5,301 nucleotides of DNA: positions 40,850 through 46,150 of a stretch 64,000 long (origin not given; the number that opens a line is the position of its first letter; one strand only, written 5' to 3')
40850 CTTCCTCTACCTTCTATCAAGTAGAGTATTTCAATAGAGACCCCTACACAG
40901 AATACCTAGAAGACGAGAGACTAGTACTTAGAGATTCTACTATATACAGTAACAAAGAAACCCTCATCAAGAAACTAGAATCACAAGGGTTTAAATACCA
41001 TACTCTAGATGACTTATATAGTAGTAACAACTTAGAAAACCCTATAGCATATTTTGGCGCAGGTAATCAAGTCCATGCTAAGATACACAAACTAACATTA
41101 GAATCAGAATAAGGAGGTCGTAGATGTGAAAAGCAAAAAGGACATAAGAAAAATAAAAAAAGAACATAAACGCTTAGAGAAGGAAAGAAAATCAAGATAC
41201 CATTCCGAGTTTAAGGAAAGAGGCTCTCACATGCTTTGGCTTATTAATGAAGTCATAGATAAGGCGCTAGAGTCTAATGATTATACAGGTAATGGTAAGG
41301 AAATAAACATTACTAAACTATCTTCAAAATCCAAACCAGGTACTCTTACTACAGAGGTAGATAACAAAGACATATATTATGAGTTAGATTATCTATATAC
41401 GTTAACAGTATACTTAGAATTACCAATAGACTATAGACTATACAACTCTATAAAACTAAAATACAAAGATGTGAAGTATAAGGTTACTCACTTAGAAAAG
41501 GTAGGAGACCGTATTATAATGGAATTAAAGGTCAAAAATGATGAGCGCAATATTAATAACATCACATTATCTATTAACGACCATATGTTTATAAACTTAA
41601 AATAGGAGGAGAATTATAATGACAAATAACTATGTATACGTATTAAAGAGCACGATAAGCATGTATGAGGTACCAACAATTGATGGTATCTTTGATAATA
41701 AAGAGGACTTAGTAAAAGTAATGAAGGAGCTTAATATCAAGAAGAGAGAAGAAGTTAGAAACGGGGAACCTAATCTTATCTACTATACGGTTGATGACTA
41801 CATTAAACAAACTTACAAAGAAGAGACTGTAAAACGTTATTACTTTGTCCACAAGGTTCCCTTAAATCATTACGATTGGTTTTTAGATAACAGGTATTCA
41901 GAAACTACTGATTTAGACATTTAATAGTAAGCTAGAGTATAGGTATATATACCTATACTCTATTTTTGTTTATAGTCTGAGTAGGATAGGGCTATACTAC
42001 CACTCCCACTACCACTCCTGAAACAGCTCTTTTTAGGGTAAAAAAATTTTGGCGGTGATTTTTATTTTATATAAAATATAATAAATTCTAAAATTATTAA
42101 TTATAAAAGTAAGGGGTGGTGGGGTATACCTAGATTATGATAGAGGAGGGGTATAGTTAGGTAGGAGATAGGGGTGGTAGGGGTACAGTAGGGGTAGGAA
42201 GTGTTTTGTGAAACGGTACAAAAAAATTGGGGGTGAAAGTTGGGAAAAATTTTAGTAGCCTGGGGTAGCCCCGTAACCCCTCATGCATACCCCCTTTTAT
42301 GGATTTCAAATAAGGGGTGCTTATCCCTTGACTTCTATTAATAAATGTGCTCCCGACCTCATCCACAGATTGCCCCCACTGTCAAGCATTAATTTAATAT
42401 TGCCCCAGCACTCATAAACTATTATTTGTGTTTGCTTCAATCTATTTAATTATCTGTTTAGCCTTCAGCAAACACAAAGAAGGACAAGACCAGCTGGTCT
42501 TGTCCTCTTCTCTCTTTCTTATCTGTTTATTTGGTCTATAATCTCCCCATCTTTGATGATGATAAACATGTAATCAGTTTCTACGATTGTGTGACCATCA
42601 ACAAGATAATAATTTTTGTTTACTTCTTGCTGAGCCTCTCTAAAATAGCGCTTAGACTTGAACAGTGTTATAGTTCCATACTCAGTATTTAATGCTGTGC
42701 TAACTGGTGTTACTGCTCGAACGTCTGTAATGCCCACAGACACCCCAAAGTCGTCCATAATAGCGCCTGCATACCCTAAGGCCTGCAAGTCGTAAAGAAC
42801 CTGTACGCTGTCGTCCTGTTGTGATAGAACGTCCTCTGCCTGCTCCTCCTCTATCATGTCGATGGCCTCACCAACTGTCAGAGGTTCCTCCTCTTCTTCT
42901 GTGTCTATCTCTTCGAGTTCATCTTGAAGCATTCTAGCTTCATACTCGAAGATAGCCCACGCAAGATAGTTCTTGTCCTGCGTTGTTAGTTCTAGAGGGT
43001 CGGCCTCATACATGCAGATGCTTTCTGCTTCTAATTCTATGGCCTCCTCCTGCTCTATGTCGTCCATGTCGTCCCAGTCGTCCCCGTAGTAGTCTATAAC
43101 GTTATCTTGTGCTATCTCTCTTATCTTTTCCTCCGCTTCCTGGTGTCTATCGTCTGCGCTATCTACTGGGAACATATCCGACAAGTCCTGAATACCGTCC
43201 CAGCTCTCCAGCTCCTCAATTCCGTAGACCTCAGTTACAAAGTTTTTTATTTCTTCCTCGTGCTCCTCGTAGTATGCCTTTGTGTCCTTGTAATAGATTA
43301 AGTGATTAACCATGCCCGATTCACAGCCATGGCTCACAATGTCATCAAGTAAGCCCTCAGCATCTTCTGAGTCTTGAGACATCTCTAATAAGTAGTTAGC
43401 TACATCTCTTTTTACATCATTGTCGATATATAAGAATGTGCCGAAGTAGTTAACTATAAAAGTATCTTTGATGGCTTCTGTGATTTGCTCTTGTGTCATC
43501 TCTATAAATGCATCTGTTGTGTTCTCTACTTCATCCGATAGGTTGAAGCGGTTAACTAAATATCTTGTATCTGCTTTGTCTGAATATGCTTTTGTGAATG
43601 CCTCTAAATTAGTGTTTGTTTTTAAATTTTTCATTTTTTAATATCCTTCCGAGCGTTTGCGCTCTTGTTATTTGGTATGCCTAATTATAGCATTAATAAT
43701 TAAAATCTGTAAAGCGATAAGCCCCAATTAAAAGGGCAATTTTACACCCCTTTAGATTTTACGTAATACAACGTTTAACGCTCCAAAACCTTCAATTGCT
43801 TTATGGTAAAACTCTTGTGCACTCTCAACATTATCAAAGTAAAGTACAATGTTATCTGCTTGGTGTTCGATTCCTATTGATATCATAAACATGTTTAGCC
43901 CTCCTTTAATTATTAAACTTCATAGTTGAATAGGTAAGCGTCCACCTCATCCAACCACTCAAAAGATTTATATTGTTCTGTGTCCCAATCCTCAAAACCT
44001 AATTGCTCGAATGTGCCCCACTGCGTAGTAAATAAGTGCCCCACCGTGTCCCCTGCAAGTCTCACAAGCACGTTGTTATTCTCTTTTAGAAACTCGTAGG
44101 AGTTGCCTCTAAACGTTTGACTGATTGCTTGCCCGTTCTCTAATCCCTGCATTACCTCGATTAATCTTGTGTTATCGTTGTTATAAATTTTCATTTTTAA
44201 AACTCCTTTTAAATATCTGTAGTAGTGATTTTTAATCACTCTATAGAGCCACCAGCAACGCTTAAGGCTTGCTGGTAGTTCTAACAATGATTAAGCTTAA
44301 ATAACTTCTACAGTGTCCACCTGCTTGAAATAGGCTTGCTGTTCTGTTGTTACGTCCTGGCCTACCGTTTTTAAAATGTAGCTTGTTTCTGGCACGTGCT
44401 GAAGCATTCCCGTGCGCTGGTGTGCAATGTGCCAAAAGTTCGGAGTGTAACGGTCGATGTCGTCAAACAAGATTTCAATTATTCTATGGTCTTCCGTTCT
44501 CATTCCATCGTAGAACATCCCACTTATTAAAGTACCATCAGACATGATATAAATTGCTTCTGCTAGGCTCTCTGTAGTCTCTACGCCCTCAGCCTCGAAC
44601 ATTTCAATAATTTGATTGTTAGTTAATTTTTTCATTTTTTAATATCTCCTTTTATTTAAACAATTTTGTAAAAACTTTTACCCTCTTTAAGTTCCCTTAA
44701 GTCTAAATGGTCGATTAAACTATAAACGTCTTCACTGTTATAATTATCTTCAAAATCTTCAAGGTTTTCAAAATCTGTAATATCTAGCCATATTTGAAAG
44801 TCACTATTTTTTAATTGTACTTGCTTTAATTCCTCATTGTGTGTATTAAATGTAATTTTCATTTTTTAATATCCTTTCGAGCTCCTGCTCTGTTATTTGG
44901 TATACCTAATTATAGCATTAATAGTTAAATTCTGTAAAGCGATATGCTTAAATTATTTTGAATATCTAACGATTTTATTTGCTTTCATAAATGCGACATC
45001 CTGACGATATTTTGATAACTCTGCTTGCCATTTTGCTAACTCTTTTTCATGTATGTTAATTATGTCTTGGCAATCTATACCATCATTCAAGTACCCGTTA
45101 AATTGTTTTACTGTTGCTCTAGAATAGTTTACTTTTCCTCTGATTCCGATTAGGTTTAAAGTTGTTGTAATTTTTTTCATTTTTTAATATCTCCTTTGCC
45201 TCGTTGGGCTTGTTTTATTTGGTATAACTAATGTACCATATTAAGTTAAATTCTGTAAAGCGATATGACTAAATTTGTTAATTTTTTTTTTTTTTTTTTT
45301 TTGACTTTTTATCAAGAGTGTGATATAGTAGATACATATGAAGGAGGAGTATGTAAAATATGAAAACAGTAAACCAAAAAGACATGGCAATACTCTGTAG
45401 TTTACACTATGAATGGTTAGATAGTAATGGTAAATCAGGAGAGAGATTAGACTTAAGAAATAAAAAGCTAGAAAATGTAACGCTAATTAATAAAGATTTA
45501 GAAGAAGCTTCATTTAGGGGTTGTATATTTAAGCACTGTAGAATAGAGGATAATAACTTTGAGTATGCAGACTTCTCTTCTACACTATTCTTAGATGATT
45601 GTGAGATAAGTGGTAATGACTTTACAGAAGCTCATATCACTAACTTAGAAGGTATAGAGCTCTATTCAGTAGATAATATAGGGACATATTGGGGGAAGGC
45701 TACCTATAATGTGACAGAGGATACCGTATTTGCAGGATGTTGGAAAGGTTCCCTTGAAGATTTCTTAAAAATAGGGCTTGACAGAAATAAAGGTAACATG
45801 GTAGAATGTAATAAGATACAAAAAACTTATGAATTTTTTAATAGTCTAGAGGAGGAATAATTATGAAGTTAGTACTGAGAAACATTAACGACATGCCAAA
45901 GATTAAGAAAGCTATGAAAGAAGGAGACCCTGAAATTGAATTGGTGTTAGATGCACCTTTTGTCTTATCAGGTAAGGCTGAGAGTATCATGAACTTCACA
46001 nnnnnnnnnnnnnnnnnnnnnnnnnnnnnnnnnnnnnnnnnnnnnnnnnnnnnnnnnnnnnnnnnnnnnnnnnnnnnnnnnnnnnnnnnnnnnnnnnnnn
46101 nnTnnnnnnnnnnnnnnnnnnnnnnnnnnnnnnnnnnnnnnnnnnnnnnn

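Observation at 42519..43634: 371-aa hyper-acidic protein: candidate DNA mimic (Ocr/ArdA-style anti-restriction) of unusual size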

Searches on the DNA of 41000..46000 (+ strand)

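Call 6: search_dna_similar(query=window:41000-46000:+, collection=phages, mode=near, max_rows=15)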
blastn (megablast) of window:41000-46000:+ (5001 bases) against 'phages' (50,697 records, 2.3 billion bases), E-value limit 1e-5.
Records with a match: 3; places in all: 7; records where one place covers at least 80% of the query: 0.
Best place of each record, by identity: 80-90% 3.
By first word of the organism name: Staphylococcus 3.
By host as written in the record: Staphylococcus capitis 2; Staphylococcus aureus 1.
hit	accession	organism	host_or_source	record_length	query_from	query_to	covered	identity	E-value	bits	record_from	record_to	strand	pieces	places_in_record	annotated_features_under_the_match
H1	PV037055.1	Staphylococcus phage S2G3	Staphylococcus capitis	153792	1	3945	58%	88.9%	0e+0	3530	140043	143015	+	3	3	hypothetical protein (x8)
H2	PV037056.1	Staphylococcus phage Fi4S2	Staphylococcus capitis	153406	1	3945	58%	88.9%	0e+0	3530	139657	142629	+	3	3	hypothetical protein (x8)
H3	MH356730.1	Staphylococcus phage VB-SauS-SA2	Staphylococcus aureus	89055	2910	3199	6%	88.7%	3e-94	353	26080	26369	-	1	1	hypothetical protein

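Call 9: get_annotated_region(hit=H2, flank=6000)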
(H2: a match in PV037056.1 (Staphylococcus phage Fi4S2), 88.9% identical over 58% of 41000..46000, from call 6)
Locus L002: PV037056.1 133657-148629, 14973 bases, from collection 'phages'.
description: Staphylococcus phage Fi4S2, complete genome.
organism: Staphylococcus phage Fi4S2 (NCBI taxid 3401601)
taxonomy: Viruses; Duplodnaviria; Heunggongvirae; Uroviricota; Caudoviricetes
host: Staphylococcus capitis; source: waste water; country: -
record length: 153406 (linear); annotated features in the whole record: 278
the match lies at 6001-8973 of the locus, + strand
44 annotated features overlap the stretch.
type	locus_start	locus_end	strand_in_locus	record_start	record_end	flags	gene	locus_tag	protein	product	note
CDS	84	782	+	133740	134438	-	-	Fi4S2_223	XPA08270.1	transglycosylase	-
CDS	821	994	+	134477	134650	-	-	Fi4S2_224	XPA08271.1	hypothetical protein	-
CDS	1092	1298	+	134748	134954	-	-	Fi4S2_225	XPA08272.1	hypothetical protein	-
CDS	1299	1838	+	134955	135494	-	-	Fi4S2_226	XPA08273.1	PHA02241 superfamily protein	-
CDS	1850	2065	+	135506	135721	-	-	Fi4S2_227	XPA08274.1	hypothetical protein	-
CDS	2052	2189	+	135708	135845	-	-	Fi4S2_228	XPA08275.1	hypothetical protein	-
CDS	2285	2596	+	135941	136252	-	-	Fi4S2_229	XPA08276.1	MazG-like pyrophosphatase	-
CDS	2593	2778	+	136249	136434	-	-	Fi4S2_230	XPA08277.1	DUF1381 domain-containing protein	-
CDS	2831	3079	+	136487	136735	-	-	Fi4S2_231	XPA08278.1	hypothetical protein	-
CDS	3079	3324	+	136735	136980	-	-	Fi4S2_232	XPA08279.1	hypothetical protein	-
CDS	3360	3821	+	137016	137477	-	-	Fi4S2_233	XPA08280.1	PHA02243 superfamily protein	-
CDS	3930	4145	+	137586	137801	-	-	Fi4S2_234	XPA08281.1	hypothetical protein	-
CDS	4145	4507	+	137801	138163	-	-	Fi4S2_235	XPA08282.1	hypothetical protein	-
CDS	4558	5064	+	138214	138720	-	-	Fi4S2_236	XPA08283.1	hypothetical protein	-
CDS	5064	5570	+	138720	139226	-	-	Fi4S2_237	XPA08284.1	hypothetical protein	-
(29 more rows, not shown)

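Call 81: search_rna_families(source=window, start=41800, end=45400, threshold=evalue, max_evalue=0.1)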
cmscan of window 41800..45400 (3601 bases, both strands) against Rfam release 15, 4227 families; matches with E-value up to 0.1: 0.
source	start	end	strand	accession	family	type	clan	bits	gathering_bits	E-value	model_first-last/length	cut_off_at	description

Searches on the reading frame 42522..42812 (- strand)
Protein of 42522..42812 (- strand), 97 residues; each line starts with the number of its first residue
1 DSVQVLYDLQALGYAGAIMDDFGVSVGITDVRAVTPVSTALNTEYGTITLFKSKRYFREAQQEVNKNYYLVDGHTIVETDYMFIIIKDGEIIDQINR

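Call 72: search_dna_similar(query=window:42522-42812:-, collection=phages, mode=protein, max_evalue=0.1, max_rows=30)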
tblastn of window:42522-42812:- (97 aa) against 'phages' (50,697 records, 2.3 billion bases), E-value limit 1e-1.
Records with a match: 2; places in all: 4; records where one place covers at least 80% of the query: 2.
Best place of each record, by identity: 90-95% 2.
By first word of the organism name: Staphylococcus 2.
By host as written in the record: Staphylococcus capitis 2.
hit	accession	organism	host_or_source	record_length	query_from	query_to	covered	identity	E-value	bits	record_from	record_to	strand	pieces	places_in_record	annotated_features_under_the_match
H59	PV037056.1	Staphylococcus phage Fi4S2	Staphylococcus capitis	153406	1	83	86%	94.0%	7e-47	164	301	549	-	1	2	hypothetical protein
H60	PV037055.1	Staphylococcus phage S2G3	Staphylococcus capitis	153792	1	83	86%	94.0%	7e-47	164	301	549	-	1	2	hypothetical protein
